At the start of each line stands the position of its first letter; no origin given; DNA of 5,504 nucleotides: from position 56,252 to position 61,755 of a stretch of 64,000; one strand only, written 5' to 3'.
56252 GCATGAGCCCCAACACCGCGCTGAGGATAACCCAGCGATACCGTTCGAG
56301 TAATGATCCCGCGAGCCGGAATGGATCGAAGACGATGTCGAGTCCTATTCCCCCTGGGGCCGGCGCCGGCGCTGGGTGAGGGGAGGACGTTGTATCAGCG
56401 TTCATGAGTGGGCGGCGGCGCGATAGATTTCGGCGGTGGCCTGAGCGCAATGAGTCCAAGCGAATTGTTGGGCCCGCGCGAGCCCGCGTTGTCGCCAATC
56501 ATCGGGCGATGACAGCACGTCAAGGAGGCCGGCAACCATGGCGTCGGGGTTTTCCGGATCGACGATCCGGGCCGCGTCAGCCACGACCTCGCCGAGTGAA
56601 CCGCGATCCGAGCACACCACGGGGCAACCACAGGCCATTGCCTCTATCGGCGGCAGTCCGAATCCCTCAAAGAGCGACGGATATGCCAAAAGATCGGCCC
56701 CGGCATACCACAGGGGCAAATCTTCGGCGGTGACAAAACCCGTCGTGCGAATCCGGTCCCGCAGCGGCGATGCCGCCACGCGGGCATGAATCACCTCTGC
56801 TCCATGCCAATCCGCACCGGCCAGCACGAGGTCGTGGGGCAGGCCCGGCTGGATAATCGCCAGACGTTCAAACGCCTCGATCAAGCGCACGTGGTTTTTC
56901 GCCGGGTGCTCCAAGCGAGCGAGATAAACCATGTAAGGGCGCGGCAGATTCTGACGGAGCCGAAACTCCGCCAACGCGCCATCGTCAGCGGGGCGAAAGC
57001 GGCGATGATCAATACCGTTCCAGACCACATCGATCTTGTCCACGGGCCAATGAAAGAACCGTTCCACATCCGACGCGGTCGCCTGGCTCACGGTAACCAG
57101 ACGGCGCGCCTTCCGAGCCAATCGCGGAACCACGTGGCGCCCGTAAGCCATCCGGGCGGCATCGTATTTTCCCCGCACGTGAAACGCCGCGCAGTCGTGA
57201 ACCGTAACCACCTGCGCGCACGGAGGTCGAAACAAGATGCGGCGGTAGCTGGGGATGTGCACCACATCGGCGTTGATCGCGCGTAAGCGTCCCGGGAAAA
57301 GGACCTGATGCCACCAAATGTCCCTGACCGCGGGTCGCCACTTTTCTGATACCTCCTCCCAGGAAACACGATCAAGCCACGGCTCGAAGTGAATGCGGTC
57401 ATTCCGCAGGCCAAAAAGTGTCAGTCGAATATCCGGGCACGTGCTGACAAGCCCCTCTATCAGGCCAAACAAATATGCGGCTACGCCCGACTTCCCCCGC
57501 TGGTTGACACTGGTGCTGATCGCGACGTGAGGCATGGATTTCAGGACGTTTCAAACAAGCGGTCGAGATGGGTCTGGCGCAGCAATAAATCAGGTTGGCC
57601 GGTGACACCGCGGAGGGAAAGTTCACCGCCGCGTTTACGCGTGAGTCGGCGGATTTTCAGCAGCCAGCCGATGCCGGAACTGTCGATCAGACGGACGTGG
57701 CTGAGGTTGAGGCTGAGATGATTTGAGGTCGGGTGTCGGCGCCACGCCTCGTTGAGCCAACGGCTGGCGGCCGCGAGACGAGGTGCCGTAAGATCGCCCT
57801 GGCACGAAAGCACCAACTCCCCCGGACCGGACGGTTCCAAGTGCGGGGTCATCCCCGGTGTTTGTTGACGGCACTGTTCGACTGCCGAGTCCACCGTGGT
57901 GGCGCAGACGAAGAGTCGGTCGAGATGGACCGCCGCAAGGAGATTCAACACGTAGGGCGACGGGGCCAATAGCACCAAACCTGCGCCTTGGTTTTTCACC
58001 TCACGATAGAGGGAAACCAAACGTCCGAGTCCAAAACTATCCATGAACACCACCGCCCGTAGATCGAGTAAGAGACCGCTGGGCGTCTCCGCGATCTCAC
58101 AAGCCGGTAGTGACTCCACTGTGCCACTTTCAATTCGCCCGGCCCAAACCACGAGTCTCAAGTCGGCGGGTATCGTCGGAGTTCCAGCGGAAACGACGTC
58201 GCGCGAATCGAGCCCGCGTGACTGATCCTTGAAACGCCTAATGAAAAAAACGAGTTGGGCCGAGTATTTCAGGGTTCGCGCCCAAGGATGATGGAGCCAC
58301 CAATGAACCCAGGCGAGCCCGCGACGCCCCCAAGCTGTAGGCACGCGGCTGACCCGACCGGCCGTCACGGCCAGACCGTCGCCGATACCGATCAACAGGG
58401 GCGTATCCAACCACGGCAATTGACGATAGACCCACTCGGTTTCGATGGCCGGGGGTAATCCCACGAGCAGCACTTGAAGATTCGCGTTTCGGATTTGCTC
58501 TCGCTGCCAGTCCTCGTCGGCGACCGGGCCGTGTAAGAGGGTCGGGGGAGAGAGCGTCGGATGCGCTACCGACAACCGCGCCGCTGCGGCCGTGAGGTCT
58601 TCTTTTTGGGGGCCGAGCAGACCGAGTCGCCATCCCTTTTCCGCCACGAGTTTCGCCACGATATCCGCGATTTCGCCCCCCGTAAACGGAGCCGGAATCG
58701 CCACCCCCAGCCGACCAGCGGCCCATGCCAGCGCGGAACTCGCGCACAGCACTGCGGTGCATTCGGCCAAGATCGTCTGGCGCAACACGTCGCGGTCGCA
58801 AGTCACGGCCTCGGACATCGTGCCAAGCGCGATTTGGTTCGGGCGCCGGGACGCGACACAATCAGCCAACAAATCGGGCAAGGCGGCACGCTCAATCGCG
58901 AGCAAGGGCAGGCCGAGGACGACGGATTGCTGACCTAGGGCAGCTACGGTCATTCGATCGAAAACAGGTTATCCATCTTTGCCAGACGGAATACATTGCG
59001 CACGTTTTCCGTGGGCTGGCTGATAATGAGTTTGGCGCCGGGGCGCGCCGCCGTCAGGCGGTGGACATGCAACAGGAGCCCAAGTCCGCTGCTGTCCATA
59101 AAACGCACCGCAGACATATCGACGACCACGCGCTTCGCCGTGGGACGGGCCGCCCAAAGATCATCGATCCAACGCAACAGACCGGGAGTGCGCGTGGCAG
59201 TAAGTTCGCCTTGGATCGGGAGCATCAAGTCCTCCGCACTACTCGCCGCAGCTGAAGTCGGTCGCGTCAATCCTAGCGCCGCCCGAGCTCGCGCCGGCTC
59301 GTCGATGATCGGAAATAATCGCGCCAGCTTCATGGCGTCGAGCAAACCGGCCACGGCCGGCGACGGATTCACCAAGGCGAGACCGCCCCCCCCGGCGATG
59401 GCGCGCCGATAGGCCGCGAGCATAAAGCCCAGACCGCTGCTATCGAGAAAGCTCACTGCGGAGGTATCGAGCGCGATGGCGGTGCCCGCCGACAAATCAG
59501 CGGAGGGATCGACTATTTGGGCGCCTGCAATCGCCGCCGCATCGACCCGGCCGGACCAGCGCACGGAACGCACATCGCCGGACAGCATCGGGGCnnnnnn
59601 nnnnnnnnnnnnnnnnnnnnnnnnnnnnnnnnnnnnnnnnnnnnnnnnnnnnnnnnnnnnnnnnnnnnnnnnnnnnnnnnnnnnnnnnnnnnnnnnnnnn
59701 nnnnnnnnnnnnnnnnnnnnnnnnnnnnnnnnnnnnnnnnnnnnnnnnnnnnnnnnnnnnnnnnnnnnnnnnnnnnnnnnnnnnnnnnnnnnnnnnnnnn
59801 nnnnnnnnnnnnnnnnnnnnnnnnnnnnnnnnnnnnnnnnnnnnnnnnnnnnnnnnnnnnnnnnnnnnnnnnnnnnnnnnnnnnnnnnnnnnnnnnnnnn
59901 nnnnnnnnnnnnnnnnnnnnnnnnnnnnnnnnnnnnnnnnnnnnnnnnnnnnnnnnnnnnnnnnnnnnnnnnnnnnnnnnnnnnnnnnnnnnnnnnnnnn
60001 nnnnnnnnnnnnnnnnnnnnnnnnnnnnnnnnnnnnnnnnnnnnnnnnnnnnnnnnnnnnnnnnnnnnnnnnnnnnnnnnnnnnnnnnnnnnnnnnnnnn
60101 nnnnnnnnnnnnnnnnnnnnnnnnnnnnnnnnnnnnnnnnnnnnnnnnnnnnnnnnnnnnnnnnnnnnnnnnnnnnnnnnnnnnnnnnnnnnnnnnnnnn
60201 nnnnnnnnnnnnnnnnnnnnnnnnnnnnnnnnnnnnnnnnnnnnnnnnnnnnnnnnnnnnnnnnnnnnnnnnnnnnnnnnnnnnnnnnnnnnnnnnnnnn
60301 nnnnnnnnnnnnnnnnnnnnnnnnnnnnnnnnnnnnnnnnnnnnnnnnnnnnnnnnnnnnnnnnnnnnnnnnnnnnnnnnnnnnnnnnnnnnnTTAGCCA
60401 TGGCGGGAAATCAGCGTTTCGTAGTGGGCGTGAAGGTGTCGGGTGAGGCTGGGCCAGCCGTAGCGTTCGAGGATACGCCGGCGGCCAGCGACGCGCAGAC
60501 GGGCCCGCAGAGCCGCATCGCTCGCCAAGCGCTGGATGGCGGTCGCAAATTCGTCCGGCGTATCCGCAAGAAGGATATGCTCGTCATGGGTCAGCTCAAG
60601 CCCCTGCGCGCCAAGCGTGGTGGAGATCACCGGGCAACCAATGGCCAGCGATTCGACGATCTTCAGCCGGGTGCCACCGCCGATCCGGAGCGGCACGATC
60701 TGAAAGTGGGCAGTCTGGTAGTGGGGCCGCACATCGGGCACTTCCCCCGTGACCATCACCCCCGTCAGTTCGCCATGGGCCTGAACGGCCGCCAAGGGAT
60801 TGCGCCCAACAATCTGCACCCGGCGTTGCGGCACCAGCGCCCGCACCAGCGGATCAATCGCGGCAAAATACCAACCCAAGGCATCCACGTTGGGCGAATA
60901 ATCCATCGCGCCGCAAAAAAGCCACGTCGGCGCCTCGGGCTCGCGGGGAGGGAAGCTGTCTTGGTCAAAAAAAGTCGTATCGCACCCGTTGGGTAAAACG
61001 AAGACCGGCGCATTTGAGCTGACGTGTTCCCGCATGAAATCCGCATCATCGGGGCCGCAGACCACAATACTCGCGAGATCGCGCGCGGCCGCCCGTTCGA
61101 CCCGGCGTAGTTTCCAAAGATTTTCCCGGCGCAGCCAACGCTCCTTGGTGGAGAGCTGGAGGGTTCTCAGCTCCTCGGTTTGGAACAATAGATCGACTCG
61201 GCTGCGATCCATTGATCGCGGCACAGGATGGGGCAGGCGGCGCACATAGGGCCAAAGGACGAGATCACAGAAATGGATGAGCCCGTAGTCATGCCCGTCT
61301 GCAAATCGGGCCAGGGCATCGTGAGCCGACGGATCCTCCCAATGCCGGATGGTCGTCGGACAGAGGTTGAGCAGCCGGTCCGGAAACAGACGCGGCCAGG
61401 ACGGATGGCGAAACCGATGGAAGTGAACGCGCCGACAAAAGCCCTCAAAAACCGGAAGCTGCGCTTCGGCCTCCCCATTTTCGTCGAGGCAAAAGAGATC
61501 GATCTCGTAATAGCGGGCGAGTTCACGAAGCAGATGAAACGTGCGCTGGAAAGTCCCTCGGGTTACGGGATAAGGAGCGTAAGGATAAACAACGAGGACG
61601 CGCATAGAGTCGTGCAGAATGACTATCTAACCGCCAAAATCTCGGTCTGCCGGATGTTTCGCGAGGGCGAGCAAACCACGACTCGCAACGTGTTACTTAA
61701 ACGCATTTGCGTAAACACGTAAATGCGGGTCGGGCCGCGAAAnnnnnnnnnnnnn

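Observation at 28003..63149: Candidate new system: an NO-gated partner-switching circuit hard-wired into an exopolysaccharide locus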

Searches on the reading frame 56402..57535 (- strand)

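Call 5: search_protein_families(library=pfam, proteins=[window:56402-57535:-], max_evalue=0.01)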
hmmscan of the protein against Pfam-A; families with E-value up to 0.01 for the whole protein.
window:56402-57535:- (377 aa): 6 families
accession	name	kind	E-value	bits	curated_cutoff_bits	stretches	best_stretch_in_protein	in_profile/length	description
PF00534.26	Glycos_transf_1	-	8.9e-30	103.9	26.4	1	194-345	10-160/172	Glycosyl transferases group 1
PF13692.12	Glyco_trans_1_4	-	9.8e-27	94.4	27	1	200-342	2-141/142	Glycosyl transferases group 1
PF13439.12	Glyco_transf_4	-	1.5e-13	51.5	28.5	1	17-179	3-170/170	Glycosyltransferase Family 4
PF20706.3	GT4-conflict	-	4.5e-12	46.1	26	1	133-368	137-363/385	Family 4 Glycosyltransferase in conflict systems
PF13524.12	Glyco_trans_1_2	-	5.3e-07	30.1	25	1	219-362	6-133/144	Glycosyl transferase-like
PF13371.12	TPR_9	-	0.0064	16.9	35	0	343-360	28-45/73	Tetratricopeptide repeat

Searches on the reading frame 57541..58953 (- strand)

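Call 5: search_protein_families(library=pfam, proteins=[window:57541-58953:-], max_evalue=0.01)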
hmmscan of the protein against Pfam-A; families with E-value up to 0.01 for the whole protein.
window:57541-58953:- (470 aa): 3 families
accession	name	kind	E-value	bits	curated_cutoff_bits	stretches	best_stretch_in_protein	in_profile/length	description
PF01740.26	STAS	-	6.6e-29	100.2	22.6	2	378-468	9-98/106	STAS domain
PF03808.19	Glyco_tran_WecG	-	1.1e-20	74.6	27.4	1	67-224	3-162/168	Glycosyl transferase WecG/TagA/CpsF family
PF13466.11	STAS_2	-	1.1e-14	54.8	29.2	2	385-463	4-79/80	STAS domain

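Call 24: search_protein_families(library=ncbifam, proteins=[window:57541-58953:-], max_evalue=0.001)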
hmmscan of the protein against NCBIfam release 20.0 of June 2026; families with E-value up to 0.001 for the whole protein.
window:57541-58953:- (470 aa): 9 families
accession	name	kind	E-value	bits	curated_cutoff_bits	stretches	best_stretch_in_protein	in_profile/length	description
TIGR00377.1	ant_ant_sig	superfamily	1.3e-23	82.9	53.45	2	289-355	41-107/108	anti-sigma factor antagonist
TIGR02886.1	spore_II_AA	equivalog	1.7e-12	47.3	114.75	2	293-349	41-97/106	anti-sigma F factor antagonist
NF041872.1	EPS_EpsA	equivalog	5.2e-08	32.6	500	1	68-224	76-237/265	exopolysaccharide biosynthesis glycosyltransferase EpsA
NF041710.1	UDPacetylman_taseTarA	equivalog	1e-07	31.7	350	1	61-231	62-231/247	N-acetylglucosaminyldiphosphoundecaprenol N-acetyl-beta-D-mannosaminyltransferase TarA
TIGR00696.1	wecG_tagA_cpsF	superfamily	2.6e-07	30.5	69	1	92-225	33-168/178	WecB/TagA/CpsF family glycosyltransferase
NF033618.0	mlaB_1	equivalog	3.2e-07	30.7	90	0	405-453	30-78/94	lipid asymmetry maintenance protein MlaB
TIGR00815.1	sulP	subfamily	3.4e-05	22.5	380.45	0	294-347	499-552/565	sulfate permease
NF047705.1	slr1659_superfam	superfamily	0.00019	21.7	100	0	396-440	36-78/111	slr1659 superfamily regulator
NF002980.1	PRK03692.1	equivalog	0.00073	19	323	0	184-237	180-235/240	lipopolysaccharide N-acetylmannosaminouronosyltransferase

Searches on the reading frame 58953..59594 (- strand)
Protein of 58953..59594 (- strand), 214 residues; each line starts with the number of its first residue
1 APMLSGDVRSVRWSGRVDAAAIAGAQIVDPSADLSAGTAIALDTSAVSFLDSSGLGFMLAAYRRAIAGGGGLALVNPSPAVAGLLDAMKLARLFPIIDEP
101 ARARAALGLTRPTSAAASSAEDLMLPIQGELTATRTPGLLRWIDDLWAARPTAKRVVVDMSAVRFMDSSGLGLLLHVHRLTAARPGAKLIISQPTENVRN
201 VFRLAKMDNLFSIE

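Call 83: search_protein_representatives(protein=window:58953-59594:-)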
Query: 214 residues. Proteins with E-value up to 0.001 (for the whole library): 3587; up to 1e-10: 112; up to 1e-30: 4. The best 150 are listed.
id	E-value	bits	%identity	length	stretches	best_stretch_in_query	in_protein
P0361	4.3e-77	274.8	65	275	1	1-214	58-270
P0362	4.8e-69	248.5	60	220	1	1-214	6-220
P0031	1.6e-42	162.0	43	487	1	9-212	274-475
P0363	3.1e-32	128.4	38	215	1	6-213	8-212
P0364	3.7e-30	121.6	36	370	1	11-212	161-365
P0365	5.5e-29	117.8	36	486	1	6-213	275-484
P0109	1.2e-28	116.7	36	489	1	8-213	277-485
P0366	4.3e-25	105.1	38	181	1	42-213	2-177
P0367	1.2e-23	100.4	33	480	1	4-213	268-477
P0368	4.2e-23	98.6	38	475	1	8-189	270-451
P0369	4.2e-23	98.6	40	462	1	8-187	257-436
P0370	6.8e-23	97.9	43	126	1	93-214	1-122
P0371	2.2e-21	93.0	34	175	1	48-212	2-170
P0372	2.7e-21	92.7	33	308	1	43-214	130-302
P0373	3.3e-21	92.4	36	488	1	2-211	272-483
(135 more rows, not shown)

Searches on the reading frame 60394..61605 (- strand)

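Call 5: search_protein_families(library=pfam, proteins=[window:60394-61605:-], max_evalue=0.01)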
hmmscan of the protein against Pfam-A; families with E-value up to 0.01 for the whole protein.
window:60394-61605:- (403 aa): 5 families
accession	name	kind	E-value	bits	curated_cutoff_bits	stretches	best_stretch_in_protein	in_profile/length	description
PF13692.12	Glyco_trans_1_4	-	2.4e-22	80.1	27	1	226-363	2-142/142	Glycosyl transferases group 1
PF13524.12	Glyco_trans_1_2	-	2.5e-10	40.9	25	1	252-384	8-135/144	Glycosyl transferase-like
PF00534.26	Glycos_transf_1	-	4.7e-08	33.2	26.4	1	249-376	36-171/172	Glycosyl transferases group 1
PF13439.12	Glyco_transf_4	-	4.5e-06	27.2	28.5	1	17-211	3-169/170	Glycosyltransferase Family 4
PF13579.12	Glyco_trans_4_4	-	7.6e-06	26.8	29.7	1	20-207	5-158/158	Glycosyl transferase 4-like domain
